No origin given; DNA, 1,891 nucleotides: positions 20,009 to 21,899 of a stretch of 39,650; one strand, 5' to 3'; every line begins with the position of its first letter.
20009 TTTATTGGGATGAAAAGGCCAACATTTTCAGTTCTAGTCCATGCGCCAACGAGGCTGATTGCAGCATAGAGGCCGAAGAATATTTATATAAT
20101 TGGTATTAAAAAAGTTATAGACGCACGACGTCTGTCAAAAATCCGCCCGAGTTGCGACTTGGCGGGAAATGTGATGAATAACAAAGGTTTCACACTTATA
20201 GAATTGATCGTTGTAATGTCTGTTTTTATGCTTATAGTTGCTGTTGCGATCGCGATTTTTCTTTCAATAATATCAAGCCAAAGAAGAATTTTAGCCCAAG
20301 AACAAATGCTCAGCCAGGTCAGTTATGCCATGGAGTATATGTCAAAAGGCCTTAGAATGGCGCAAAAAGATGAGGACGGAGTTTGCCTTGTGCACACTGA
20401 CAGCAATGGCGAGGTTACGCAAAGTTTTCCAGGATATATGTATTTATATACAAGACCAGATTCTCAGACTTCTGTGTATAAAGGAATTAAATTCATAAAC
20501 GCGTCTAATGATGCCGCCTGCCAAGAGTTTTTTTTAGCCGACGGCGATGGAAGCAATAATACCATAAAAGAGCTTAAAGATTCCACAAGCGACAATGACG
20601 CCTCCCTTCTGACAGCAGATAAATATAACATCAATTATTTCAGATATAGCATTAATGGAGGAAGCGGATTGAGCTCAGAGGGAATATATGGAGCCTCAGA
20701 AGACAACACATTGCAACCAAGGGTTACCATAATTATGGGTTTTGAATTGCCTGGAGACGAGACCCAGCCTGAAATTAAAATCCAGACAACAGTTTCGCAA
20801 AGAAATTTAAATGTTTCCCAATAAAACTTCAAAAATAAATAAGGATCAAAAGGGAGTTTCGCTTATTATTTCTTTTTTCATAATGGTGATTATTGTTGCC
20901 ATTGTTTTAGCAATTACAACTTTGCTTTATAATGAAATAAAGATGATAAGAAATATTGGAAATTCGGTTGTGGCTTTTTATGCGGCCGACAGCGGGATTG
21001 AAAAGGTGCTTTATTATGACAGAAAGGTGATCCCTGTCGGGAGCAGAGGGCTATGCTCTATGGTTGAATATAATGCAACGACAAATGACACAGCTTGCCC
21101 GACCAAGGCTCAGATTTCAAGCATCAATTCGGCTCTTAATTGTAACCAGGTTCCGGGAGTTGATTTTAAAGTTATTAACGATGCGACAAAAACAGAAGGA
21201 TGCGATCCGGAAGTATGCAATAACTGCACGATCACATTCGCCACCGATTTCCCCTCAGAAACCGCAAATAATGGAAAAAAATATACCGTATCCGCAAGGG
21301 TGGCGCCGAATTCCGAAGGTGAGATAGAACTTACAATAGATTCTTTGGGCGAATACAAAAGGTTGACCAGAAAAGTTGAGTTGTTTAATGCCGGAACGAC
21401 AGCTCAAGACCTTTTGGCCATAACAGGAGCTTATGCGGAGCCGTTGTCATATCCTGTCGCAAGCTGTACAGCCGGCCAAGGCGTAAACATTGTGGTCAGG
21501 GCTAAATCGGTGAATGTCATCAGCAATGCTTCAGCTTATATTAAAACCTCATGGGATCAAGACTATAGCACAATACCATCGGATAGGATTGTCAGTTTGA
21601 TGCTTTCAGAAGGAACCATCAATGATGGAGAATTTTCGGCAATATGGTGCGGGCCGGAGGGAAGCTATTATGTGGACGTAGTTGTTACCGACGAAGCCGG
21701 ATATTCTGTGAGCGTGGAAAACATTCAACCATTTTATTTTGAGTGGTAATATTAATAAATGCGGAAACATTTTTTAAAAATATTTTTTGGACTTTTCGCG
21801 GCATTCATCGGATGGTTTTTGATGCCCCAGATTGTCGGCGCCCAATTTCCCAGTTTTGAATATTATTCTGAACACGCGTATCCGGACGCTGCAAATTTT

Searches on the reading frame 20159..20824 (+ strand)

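Call 37: search_protein_families(library=pfam, proteins=[window:20159-20824:+], max_evalue=0.01)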
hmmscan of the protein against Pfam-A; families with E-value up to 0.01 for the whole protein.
window:20159-20824:+ (221 aa): 1 family
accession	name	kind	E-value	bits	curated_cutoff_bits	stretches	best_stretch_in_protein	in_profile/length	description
PF07963.17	N_methyl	-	4.6e-07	29.6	21.2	1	6-31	2-27/27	Prokaryotic N-terminal methylation motif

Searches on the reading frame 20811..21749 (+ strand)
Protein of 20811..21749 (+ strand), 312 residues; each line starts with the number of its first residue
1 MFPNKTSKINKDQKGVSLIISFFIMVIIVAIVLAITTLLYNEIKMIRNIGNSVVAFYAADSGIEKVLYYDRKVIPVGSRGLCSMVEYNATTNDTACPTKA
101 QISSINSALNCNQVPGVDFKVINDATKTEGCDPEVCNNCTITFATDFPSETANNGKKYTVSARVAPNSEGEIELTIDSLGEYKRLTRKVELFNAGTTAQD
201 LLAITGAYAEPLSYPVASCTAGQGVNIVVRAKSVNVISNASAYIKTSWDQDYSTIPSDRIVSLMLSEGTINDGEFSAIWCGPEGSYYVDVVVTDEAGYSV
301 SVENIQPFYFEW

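Call 8: search_protein_families(library=pfam, proteins=[window:20811-21749:+], max_evalue=0.1)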
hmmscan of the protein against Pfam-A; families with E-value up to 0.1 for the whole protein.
window:20811-21749:+ (312 aa): 2 families
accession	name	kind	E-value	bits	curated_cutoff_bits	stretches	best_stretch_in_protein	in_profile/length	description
PF14341.11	PilX_N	-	0.039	14.4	25.5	1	14-64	1-51/51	PilX N-terminal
PF03422.21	CBM_6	-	0.078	13.7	28.9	0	153-178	42-68/125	Carbohydrate binding module (family 6)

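Call 93: search_protein_families(library=ncbifam, proteins=[window:20811-21749:+], max_evalue=0.05)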
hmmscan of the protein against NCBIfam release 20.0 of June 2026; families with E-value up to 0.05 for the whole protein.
window:20811-21749:+ (312 aa): 1 family
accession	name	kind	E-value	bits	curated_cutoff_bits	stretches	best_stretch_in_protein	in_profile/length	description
NF051896.1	tapirin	equivalog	0.00067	18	600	1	7-74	11-78/660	cellulose-binding protein tapirin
